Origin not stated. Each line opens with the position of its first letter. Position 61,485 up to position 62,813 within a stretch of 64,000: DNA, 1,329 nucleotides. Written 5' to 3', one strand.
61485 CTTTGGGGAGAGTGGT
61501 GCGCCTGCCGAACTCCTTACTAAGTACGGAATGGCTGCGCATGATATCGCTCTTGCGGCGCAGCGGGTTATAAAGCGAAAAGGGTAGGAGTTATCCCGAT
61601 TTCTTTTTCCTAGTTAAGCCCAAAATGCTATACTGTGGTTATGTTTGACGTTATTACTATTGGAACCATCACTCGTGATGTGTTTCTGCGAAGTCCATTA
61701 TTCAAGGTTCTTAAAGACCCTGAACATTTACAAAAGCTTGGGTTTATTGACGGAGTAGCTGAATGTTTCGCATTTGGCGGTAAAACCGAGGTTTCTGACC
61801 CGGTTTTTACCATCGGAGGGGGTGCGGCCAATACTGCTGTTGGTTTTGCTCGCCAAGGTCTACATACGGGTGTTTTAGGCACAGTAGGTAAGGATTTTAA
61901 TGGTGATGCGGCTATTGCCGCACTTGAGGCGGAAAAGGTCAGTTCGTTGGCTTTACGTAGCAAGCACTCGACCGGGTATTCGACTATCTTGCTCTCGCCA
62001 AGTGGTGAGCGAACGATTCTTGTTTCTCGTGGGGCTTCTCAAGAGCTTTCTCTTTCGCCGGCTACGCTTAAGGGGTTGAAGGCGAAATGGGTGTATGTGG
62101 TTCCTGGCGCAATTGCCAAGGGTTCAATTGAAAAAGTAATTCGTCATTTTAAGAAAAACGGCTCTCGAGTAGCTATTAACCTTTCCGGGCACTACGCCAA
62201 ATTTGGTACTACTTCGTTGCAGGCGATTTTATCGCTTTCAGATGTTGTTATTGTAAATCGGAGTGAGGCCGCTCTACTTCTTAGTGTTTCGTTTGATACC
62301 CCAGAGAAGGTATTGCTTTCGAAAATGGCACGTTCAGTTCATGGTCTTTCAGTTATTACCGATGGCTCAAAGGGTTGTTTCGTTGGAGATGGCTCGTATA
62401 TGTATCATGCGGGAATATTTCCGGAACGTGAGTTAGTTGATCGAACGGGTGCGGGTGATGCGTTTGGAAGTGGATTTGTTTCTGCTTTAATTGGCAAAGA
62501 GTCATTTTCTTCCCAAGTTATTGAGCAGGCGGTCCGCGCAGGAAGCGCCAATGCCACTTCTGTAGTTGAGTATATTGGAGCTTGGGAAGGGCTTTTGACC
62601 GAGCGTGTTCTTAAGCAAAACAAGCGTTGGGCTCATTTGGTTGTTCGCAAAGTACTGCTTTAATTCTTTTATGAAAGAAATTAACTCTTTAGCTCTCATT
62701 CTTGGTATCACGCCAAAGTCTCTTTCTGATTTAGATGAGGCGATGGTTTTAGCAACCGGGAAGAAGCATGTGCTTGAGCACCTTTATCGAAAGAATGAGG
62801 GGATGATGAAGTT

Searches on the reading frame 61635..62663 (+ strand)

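Call 57: search_protein_families(library=pfam, proteins=[window:61635-62663:+], max_evalue=0.001)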
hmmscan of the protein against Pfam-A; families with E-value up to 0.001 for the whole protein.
window:61635-62663:+ (342 aa): 1 family
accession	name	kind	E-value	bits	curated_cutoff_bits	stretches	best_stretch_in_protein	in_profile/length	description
PF00294.29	PfkB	-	2.7e-38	132.5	25.8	1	47-318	22-297/302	pfkB family carbohydrate kinase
